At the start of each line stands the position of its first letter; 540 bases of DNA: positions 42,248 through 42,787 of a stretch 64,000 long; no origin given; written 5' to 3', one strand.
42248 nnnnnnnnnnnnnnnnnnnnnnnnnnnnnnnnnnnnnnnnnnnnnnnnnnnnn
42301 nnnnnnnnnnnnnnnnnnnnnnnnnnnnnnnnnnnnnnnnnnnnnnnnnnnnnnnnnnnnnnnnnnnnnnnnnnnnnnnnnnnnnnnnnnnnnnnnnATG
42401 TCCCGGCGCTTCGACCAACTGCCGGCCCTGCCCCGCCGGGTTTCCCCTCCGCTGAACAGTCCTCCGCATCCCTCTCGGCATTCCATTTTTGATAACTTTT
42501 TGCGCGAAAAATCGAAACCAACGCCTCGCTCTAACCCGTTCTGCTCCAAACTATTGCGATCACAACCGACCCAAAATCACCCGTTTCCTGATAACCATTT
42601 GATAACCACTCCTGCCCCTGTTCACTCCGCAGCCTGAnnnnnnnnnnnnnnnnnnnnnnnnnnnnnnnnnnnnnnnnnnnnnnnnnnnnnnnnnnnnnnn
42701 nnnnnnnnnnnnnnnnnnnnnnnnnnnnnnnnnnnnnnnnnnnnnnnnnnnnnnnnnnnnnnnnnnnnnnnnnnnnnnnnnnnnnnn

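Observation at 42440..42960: Tandem 298-bp structured non-coding repeats between an esterase gene and the cassette island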

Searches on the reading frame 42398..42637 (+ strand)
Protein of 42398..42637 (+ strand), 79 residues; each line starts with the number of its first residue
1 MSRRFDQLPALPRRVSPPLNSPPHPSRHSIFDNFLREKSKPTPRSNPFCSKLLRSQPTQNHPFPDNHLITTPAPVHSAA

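Call 15: search_protein_families(library=pfam, proteins=[window:42398-42637:+], max_evalue=0.01)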
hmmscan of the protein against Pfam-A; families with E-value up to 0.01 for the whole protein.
window:42398-42637:+ (79 aa): 0 families
